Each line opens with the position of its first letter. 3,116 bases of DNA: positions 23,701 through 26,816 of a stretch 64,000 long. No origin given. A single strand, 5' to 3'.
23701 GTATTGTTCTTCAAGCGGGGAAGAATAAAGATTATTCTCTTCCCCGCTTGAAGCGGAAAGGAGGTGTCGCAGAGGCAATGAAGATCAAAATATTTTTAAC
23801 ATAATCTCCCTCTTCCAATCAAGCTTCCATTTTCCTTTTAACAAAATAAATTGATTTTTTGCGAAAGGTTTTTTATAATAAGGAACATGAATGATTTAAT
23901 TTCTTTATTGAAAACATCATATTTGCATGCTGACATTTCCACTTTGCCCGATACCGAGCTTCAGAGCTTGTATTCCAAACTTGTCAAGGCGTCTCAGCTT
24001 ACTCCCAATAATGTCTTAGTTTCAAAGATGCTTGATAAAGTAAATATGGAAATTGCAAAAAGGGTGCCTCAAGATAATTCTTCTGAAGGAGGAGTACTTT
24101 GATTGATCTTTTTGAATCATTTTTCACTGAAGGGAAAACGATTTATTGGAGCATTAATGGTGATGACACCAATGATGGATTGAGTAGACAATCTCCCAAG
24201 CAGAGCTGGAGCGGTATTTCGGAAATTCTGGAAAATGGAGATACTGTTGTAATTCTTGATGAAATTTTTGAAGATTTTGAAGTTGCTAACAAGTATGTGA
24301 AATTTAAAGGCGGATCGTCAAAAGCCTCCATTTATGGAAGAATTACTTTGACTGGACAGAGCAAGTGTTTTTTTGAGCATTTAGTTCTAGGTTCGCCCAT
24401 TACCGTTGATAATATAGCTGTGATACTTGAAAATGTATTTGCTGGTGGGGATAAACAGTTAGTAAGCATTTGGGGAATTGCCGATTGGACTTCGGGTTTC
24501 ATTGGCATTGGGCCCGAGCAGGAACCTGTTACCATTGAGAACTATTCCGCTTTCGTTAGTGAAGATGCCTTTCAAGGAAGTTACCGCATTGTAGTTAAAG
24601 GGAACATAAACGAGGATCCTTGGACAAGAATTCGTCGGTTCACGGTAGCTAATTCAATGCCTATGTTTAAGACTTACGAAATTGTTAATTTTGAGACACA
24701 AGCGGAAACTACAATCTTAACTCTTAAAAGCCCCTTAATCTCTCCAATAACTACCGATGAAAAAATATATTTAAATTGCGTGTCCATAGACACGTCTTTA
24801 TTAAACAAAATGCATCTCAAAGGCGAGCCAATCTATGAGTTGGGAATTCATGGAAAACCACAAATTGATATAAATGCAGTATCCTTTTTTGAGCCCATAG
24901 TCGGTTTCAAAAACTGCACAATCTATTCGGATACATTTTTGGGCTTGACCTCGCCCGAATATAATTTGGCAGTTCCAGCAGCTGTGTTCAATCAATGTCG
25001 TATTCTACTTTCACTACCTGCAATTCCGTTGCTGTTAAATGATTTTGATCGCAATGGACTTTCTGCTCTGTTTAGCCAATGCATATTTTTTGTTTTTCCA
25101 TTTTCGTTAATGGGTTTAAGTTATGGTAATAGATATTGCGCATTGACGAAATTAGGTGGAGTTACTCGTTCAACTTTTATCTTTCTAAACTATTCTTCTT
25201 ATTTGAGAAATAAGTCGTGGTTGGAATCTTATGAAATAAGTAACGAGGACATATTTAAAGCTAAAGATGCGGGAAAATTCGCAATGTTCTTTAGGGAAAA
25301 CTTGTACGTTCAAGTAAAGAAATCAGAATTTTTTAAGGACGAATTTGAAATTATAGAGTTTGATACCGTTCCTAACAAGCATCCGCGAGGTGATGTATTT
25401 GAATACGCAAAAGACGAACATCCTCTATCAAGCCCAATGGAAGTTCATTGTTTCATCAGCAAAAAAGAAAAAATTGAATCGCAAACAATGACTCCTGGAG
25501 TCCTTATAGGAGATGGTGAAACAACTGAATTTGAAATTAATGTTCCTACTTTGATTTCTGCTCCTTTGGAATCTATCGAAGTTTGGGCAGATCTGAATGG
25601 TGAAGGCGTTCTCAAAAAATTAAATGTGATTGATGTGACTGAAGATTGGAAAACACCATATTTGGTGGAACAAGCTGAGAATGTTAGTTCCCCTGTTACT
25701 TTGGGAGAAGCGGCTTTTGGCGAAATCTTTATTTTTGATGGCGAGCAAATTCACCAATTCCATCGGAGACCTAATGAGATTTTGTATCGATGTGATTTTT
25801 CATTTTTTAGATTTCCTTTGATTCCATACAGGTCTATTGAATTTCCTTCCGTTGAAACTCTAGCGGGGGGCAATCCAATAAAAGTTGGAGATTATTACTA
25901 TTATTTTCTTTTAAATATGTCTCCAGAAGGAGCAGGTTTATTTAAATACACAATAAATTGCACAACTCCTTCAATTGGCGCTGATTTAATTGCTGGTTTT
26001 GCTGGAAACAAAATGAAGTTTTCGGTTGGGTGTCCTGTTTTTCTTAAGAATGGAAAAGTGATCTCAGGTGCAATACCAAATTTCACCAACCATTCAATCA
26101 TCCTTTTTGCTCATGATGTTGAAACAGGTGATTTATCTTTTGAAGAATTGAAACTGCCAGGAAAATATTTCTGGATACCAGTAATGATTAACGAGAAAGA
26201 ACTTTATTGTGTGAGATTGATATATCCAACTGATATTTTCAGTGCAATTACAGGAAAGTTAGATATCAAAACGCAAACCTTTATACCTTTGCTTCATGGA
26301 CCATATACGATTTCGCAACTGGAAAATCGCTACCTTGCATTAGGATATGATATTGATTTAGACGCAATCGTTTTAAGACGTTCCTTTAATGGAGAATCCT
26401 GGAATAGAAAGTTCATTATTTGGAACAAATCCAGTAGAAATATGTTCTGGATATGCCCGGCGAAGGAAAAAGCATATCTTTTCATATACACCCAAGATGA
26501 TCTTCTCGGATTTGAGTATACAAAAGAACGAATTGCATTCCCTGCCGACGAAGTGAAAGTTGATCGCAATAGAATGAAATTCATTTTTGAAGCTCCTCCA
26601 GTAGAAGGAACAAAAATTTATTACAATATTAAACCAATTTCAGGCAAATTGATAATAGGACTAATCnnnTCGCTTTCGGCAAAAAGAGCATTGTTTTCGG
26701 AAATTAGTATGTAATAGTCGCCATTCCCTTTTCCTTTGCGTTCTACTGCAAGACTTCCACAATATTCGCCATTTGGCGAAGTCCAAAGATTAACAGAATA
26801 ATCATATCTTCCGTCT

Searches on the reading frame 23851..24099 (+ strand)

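Call 5: search_protein_families(library=pfam, proteins=[window:23851-24099:+], max_evalue=1)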
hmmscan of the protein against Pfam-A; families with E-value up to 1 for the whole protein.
window:23851-24099:+ (83 aa): 1 family
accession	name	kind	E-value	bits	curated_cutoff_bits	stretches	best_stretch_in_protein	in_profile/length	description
PF21354.3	STAT_linker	-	0.21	12.5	27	1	14-66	15-67/78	Signal transducer and activator of transcription, linker domain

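Call 6: search_protein_families(library=phrogs, proteins=[window:23851-24099:+], max_evalue=1)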
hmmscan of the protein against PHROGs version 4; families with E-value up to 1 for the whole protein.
window:23851-24099:+ (83 aa): 2 families
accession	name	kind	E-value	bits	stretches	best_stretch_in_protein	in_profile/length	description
phrog_13429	-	unknown function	0.014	16.8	1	56-72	26-42/42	-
phrog_7383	-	unknown function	0.035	14.8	1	13-70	95-143/162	-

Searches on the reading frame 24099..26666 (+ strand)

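Call 5: search_protein_families(library=pfam, proteins=[window:24099-26666:+], max_evalue=1)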
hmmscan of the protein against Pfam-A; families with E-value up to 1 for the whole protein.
window:24099-26666:+ (856 aa): 0 families

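Call 6: search_protein_families(library=phrogs, proteins=[window:24099-26666:+], max_evalue=1)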
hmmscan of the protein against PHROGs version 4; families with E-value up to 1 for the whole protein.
window:24099-26666:+ (856 aa): 5 families
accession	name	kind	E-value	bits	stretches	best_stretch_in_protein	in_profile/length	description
phrog_17885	-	tail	0.041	12.8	1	10-57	61-108/1002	tail fiber protein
phrog_1469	-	tail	0.074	10.9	1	9-42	229-259/2607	baseplate wedge subunit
phrog_17201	-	unknown function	0.13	13.2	1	243-279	15-49/57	-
phrog_19601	-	tail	0.19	9.7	1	9-43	348-379/2043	baseplate wedge subunit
phrog_13163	-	tail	0.38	9.5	1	8-46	238-273/976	baseplate wedge subunit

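Call 110: search_protein_families(library=ncbifam, proteins=[window:24099-26666:+], max_evalue=1)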
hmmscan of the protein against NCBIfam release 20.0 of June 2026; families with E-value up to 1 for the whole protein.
window:24099-26666:+ (856 aa): 0 families
